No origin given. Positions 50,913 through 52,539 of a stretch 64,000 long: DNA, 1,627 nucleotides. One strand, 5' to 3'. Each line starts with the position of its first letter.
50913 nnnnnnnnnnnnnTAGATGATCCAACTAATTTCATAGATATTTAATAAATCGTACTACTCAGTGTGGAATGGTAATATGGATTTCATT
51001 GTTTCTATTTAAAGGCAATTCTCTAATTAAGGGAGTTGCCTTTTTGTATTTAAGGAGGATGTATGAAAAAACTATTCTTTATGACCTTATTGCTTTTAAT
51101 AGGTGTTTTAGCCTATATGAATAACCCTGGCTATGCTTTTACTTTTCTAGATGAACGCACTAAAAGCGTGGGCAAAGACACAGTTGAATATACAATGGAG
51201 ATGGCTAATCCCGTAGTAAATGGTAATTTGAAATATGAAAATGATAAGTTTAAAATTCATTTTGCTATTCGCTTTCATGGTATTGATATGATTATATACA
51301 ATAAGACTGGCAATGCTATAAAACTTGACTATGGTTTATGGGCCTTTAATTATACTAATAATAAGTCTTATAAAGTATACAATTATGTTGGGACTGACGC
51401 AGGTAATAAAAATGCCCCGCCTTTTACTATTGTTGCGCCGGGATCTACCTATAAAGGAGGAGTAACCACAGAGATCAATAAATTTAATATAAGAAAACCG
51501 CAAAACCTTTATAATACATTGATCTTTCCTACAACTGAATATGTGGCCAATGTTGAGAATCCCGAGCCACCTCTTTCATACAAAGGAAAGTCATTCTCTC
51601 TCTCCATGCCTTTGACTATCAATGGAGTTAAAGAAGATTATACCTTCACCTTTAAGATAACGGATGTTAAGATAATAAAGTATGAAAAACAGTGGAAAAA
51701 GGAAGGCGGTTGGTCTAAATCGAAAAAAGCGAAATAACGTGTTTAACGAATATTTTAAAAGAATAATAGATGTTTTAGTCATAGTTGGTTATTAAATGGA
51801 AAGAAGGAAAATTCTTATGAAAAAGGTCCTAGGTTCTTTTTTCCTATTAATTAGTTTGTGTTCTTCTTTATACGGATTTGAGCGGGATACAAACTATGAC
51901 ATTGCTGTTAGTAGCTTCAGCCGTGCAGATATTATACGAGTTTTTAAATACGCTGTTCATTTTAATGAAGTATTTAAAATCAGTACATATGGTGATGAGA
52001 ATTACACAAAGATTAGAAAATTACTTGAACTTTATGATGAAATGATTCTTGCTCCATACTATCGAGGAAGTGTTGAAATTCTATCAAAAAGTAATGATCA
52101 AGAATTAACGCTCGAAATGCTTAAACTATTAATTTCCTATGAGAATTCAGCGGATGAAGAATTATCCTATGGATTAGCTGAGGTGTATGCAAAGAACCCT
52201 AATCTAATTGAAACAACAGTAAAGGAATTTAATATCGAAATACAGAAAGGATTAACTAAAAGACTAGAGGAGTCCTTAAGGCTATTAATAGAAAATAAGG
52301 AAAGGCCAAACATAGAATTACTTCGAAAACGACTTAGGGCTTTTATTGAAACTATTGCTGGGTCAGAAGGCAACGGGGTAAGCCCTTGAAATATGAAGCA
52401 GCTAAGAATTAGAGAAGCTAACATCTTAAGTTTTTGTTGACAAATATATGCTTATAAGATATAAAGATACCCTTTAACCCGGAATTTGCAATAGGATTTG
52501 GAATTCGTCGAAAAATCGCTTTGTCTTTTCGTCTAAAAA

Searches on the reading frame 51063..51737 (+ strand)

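Call 7: search_protein_families(library=pfam, proteins=[window:51063-51737:+], max_evalue=0.01)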
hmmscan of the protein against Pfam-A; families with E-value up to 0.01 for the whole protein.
window:51063-51737:+ (224 aa): 0 families

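Call 54: search_protein_families(library=ncbifam, proteins=[window:51063-51737:+], max_evalue=0.01)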
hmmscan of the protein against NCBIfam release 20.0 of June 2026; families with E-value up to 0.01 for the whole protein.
window:51063-51737:+ (224 aa): 0 families

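Call 55: search_protein_families(library=pfam, proteins=[P0105, P0107, P0108, P0097, L164:1906-2475:+, L164:2505-5552:+, L172:9028-9570:+, P0138], max_evalue=0.01)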
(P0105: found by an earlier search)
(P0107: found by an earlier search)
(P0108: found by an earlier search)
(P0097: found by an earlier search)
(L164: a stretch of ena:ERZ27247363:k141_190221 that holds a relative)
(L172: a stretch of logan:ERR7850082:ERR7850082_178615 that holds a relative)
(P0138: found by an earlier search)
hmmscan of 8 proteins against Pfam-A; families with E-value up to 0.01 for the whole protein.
P0105 (528 aa): 1 family
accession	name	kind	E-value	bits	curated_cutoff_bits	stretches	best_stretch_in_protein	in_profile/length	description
PF13860.13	FlgD_ig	-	0.00055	20.3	27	1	116-137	51-72/79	FlgD Ig-like domain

P0107 (650 aa): 0 families

P0108 (187 aa): 0 families

P0097 (117 aa): 19 families
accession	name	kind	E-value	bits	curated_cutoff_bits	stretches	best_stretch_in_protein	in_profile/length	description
PF01381.28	HTH_3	-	2e-17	63.4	23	2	62-110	1-49/55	Helix-turn-helix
PF12844.13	HTH_19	-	9.7e-14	51.5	30.2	2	59-112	1-54/64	Helix-turn-helix domain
PF13560.12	HTH_31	-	3.9e-11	43.5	27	1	58-105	2-50/64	Helix-turn-helix domain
PF20432.4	Xre-like-HTH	-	3.3e-06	27.7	25.8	0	62-97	15-49/63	Antitoxin Xre-like helix-turn-helix domain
PF00376.29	MerR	-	7.5e-06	26.1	28.2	0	12-28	4-20/38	MerR family regulatory protein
PF13518.12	HTH_28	-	0.00022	21.7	25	0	12-28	17-33/52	Helix-turn-helix domain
PF04218.19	CENP-B_N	-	0.00025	21.1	21.2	0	9-27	24-42/53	CENP-B N-terminal DNA-binding domain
PF13411.12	MerR_1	-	0.00032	21.2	21.6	0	12-28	5-21/69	MerR HTH family regulatory protein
PF07022.19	Phage_CI_repr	-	0.00039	21.2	22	0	9-29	14-34/65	Bacteriophage CI repressor helix-turn-helix domain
PF13443.12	HTH_26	-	0.00087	19.9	22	0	62-95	2-35/63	Cro/C1-type HTH DNA-binding domain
PF13545.12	HTH_Crp_2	-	0.00097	19.5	27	0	3-24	18-39/70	Crp-like helix-turn-helix domain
PF13384.12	HTH_23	-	0.0012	19.1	24.6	0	7-27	17-37/50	Homeodomain-like domain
PF14549.12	P22_Cro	-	0.002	18.3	30.2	0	73-91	12-30/60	DNA-binding transcriptional regulator Cro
PF08822.17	DUF1804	-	0.0021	18.4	29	0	69-98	18-47/164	Protein of unknown function (DUF1804)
PF01047.28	MarR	-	0.0022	18.3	24.6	0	66-88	13-35/59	MarR family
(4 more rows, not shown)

L164:1906-2475:+ (189 aa): 0 families

L164:2505-5552:+ (1016 aa): 4 families
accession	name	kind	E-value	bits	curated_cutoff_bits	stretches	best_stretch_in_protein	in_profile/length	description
PF01364.23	Peptidase_C25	-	1.6e-58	199.2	23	1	244-641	1-374/374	Peptidase family C25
PF07705.17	CARDB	-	1.3e-09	38.6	22.7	1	853-896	55-97/101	CARDB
PF08126.16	Propeptide_C25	-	6.8e-08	32.3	22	1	51-182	42-171/205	Propeptide_C25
PF00801.26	PKD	-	0.00059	20.2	23.5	1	920-996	8-73/80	PKD domain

L172:9028-9570:+ (180 aa): 0 families

P0138 (1431 aa): 5 families
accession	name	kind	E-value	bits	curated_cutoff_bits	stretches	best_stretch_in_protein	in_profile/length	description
PF01364.23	Peptidase_C25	-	4.2e-59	201.1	23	1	271-649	2-372/374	Peptidase family C25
PF08126.16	Propeptide_C25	-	4.8e-10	39.3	22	1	87-229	31-174/205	Propeptide_C25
PF13088.12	BNR_2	-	1.8e-09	37.8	31.4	1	934-1122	16-213/277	BNR repeat-like domain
PF07705.17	CARDB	-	4.3e-09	36.9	22.7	1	659-774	2-98/101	CARDB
PF15892.11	BNR_4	-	4.5e-08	33.2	27.3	1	1103-1264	22-193/272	BNR repeat-containing family member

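Call 96: search_protein_families(library=phrogs, proteins=[window:51063-51737:+, P0097, P0139], max_evalue=0.001)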
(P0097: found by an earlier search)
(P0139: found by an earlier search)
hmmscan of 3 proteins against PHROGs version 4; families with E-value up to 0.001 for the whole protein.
window:51063-51737:+ (224 aa): 0 families

P0097 (117 aa): 35 families (the best 25 are shown)
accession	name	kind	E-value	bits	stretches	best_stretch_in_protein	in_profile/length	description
phrog_2104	-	unknown function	8.8e-15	55.8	1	59-106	41-88/103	-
phrog_8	-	transcription regulation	1.8e-14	55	1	5-100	87-199/346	transcriptional regulator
phrog_4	-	transcription regulation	5.1e-14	53.1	1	56-102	135-178/400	transcriptional repressor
phrog_2328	-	transcription regulation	8.4e-14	52.5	1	54-104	12-62/128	transcriptional repressor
phrog_3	-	transcription regulation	2.3e-13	51.7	2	55-104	86-132/430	transcriptional repressor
phrog_7950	-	transcription regulation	3.8e-13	50.3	2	60-96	10-46/68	transcriptional repressor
phrog_4836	-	transcription regulation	6.2e-13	49.7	1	57-101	75-120/194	CII-like regulator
phrog_2439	-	transcription regulation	1.6e-11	44.7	1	55-106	5-56/367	transcriptional regulator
phrog_5119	-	unknown function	3.5e-10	40.9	1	54-99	50-98/152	-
phrog_2967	-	transcription regulation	2.4e-09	38.1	1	54-106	7-59/225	transcriptional regulator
phrog_11187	-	transcription regulation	6.9e-08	33.2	0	59-105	9-55/63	transcriptional regulator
phrog_8898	-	unknown function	8.4e-08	32.8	0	5-30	12-37/70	-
phrog_147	-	transcription regulation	5.2e-07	31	0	57-105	4-53/100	transcriptional regulator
phrog_5823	-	transcription regulation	7.5e-07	29.6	1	56-100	5-50/404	transcriptional regulator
phrog_38149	-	unknown function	7.8e-07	30.2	0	56-111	7-62/190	-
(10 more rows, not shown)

P0139 (127 aa): 2 families
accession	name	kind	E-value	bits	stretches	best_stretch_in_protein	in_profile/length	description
phrog_2577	-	integration and excision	6.4e-30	105.1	1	1-118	19-133/134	transposase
phrog_2393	-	integration and excision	2.8e-16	60.7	1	49-125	2-78/83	transposase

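Call 97: search_protein_families(library=padloc, proteins=[window:51063-51737:+, P0097], max_evalue=0.001)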
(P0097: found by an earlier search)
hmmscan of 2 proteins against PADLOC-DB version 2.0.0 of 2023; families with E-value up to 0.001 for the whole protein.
window:51063-51737:+ (224 aa): 0 families

P0097 (117 aa): 16 families
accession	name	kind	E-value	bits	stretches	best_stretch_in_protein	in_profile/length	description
PDLC03951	RmrA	-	1.9e-14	51.4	1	59-109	10-60/400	-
PDLC02926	HTH_VI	-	2e-12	45.2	1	58-105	2-49/92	-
PDLC03949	RmrA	-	3.3e-12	43.9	1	60-105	5-50/363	-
PDLC03948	RmrA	-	2e-11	41.4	1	59-106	10-57/397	-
PDLC03944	RmrA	-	4.5e-10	37.1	1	58-105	7-54/384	-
PDLC03956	RmrA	-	5.1e-10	37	1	58-106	9-58/399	-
PDLC03954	RmrA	-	6.9e-09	33.1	1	59-106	12-59/380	-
PDLC03955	RmrA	-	5.4e-08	30.4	1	60-105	23-68/371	-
PDLC03952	RmrA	-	5.8e-08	30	1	59-105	24-70/395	-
PDLC03946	RmrA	-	4.5e-07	26.9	1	60-106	5-51/357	-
PDLC04133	mad1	-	5.2e-07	27.9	0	69-97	4-32/60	mads_1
PDLC04142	capH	-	6.4e-07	28.4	1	56-105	5-54/103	capH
PDLC03947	RmrA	-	1.6e-06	25.2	1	56-107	10-61/383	-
PDLC03669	Control_protein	-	3.4e-06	25.3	0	62-100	14-52/96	control protein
PDLC03945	RmrA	-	0.00035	17.9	0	59-109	4-54/394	-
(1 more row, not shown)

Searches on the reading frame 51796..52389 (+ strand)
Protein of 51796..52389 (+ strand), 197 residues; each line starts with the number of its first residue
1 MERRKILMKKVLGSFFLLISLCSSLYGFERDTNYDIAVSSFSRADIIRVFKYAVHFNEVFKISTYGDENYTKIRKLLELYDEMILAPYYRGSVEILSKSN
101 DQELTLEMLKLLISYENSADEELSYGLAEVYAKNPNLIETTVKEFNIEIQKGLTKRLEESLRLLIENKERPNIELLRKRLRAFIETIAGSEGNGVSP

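Call 7: search_protein_families(library=pfam, proteins=[window:51796-52389:+], max_evalue=0.01)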
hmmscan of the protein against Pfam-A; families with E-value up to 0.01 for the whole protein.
window:51796-52389:+ (197 aa): 0 families

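Call 14: find_encoding_contigs(protein=window:51796-52389:+, flank=10000, max_places=10)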
Protein window:51796-52389:+ (197 aa): 1 contig read that carries it; 1 place shown.
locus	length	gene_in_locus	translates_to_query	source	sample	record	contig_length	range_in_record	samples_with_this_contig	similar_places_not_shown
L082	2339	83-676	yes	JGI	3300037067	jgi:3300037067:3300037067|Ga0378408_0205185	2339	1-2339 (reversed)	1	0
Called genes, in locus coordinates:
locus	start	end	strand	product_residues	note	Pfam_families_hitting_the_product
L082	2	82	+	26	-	?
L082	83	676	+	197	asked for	-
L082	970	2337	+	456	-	?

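Call 54: search_protein_families(library=ncbifam, proteins=[window:51796-52389:+], max_evalue=0.01)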
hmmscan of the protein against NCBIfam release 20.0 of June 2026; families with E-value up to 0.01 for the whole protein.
window:51796-52389:+ (197 aa): 0 families

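Call 55: search_protein_families(library=pfam, proteins=[P0105, P0107, P0108, P0097, L164:1906-2475:+, L164:2505-5552:+, L172:9028-9570:+, P0138], max_evalue=0.01)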
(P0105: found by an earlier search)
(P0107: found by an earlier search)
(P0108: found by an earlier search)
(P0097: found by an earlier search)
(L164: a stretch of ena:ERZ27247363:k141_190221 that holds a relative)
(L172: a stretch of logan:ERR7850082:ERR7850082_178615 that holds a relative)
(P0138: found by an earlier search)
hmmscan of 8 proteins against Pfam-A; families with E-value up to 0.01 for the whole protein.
P0105 (528 aa): 1 family
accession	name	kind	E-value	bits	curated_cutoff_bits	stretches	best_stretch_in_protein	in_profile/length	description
PF13860.13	FlgD_ig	-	0.00055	20.3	27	1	116-137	51-72/79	FlgD Ig-like domain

P0107 (650 aa): 0 families

P0108 (187 aa): 0 families

P0097 (117 aa): 19 families
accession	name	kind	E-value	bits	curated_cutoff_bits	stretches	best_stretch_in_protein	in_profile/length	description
PF01381.28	HTH_3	-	2e-17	63.4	23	2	62-110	1-49/55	Helix-turn-helix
PF12844.13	HTH_19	-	9.7e-14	51.5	30.2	2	59-112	1-54/64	Helix-turn-helix domain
PF13560.12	HTH_31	-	3.9e-11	43.5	27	1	58-105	2-50/64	Helix-turn-helix domain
PF20432.4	Xre-like-HTH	-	3.3e-06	27.7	25.8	0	62-97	15-49/63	Antitoxin Xre-like helix-turn-helix domain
PF00376.29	MerR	-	7.5e-06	26.1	28.2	0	12-28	4-20/38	MerR family regulatory protein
PF13518.12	HTH_28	-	0.00022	21.7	25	0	12-28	17-33/52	Helix-turn-helix domain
PF04218.19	CENP-B_N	-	0.00025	21.1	21.2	0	9-27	24-42/53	CENP-B N-terminal DNA-binding domain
PF13411.12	MerR_1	-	0.00032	21.2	21.6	0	12-28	5-21/69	MerR HTH family regulatory protein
PF07022.19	Phage_CI_repr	-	0.00039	21.2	22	0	9-29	14-34/65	Bacteriophage CI repressor helix-turn-helix domain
PF13443.12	HTH_26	-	0.00087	19.9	22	0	62-95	2-35/63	Cro/C1-type HTH DNA-binding domain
PF13545.12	HTH_Crp_2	-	0.00097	19.5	27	0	3-24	18-39/70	Crp-like helix-turn-helix domain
PF13384.12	HTH_23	-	0.0012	19.1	24.6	0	7-27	17-37/50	Homeodomain-like domain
PF14549.12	P22_Cro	-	0.002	18.3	30.2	0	73-91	12-30/60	DNA-binding transcriptional regulator Cro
PF08822.17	DUF1804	-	0.0021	18.4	29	0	69-98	18-47/164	Protein of unknown function (DUF1804)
PF01047.28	MarR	-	0.0022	18.3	24.6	0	66-88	13-35/59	MarR family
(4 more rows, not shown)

L164:1906-2475:+ (189 aa): 0 families

L164:2505-5552:+ (1016 aa): 4 families
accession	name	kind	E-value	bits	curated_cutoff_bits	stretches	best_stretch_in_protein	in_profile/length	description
PF01364.23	Peptidase_C25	-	1.6e-58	199.2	23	1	244-641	1-374/374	Peptidase family C25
PF07705.17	CARDB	-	1.3e-09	38.6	22.7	1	853-896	55-97/101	CARDB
PF08126.16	Propeptide_C25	-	6.8e-08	32.3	22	1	51-182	42-171/205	Propeptide_C25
PF00801.26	PKD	-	0.00059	20.2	23.5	1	920-996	8-73/80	PKD domain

L172:9028-9570:+ (180 aa): 0 families

P0138 (1431 aa): 5 families
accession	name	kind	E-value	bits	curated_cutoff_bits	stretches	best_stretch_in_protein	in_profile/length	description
PF01364.23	Peptidase_C25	-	4.2e-59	201.1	23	1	271-649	2-372/374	Peptidase family C25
PF08126.16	Propeptide_C25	-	4.8e-10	39.3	22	1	87-229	31-174/205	Propeptide_C25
PF13088.12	BNR_2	-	1.8e-09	37.8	31.4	1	934-1122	16-213/277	BNR repeat-like domain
PF07705.17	CARDB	-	4.3e-09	36.9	22.7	1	659-774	2-98/101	CARDB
PF15892.11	BNR_4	-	4.5e-08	33.2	27.3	1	1103-1264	22-193/272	BNR repeat-containing family member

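Call 96: search_protein_families(library=phrogs, proteins=[window:51796-52389:+, P0097, P0139], max_evalue=0.001)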
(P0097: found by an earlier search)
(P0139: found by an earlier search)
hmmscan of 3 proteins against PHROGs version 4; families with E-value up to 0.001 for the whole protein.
window:51796-52389:+ (197 aa): 0 families

P0097 (117 aa): 35 families (the best 25 are shown)
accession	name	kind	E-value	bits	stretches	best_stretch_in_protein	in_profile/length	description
phrog_2104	-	unknown function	8.8e-15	55.8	1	59-106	41-88/103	-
phrog_8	-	transcription regulation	1.8e-14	55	1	5-100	87-199/346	transcriptional regulator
phrog_4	-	transcription regulation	5.1e-14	53.1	1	56-102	135-178/400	transcriptional repressor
phrog_2328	-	transcription regulation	8.4e-14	52.5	1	54-104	12-62/128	transcriptional repressor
phrog_3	-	transcription regulation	2.3e-13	51.7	2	55-104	86-132/430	transcriptional repressor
phrog_7950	-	transcription regulation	3.8e-13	50.3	2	60-96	10-46/68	transcriptional repressor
phrog_4836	-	transcription regulation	6.2e-13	49.7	1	57-101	75-120/194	CII-like regulator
phrog_2439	-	transcription regulation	1.6e-11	44.7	1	55-106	5-56/367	transcriptional regulator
phrog_5119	-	unknown function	3.5e-10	40.9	1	54-99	50-98/152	-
phrog_2967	-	transcription regulation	2.4e-09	38.1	1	54-106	7-59/225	transcriptional regulator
phrog_11187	-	transcription regulation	6.9e-08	33.2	0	59-105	9-55/63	transcriptional regulator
phrog_8898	-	unknown function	8.4e-08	32.8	0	5-30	12-37/70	-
phrog_147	-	transcription regulation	5.2e-07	31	0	57-105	4-53/100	transcriptional regulator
phrog_5823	-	transcription regulation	7.5e-07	29.6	1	56-100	5-50/404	transcriptional regulator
phrog_38149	-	unknown function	7.8e-07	30.2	0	56-111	7-62/190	-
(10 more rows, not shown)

P0139 (127 aa): 2 families
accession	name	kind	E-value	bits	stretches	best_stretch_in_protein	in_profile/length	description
phrog_2577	-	integration and excision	6.4e-30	105.1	1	1-118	19-133/134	transposase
phrog_2393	-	integration and excision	2.8e-16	60.7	1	49-125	2-78/83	transposase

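Call 97: search_protein_families(library=padloc, proteins=[window:51796-52389:+, P0097], max_evalue=0.001)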
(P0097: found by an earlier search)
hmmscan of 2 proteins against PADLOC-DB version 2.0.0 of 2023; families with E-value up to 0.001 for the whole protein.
window:51796-52389:+ (197 aa): 0 families

P0097 (117 aa): 16 families
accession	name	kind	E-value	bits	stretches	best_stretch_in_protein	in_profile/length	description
PDLC03951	RmrA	-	1.9e-14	51.4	1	59-109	10-60/400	-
PDLC02926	HTH_VI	-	2e-12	45.2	1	58-105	2-49/92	-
PDLC03949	RmrA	-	3.3e-12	43.9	1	60-105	5-50/363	-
PDLC03948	RmrA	-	2e-11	41.4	1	59-106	10-57/397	-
PDLC03944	RmrA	-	4.5e-10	37.1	1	58-105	7-54/384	-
PDLC03956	RmrA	-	5.1e-10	37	1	58-106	9-58/399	-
PDLC03954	RmrA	-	6.9e-09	33.1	1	59-106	12-59/380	-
PDLC03955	RmrA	-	5.4e-08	30.4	1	60-105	23-68/371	-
PDLC03952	RmrA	-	5.8e-08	30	1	59-105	24-70/395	-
PDLC03946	RmrA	-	4.5e-07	26.9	1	60-106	5-51/357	-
PDLC04133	mad1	-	5.2e-07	27.9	0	69-97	4-32/60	mads_1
PDLC04142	capH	-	6.4e-07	28.4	1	56-105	5-54/103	capH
PDLC03947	RmrA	-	1.6e-06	25.2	1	56-107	10-61/383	-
PDLC03669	Control_protein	-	3.4e-06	25.3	0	62-100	14-52/96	control protein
PDLC03945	RmrA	-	0.00035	17.9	0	59-109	4-54/394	-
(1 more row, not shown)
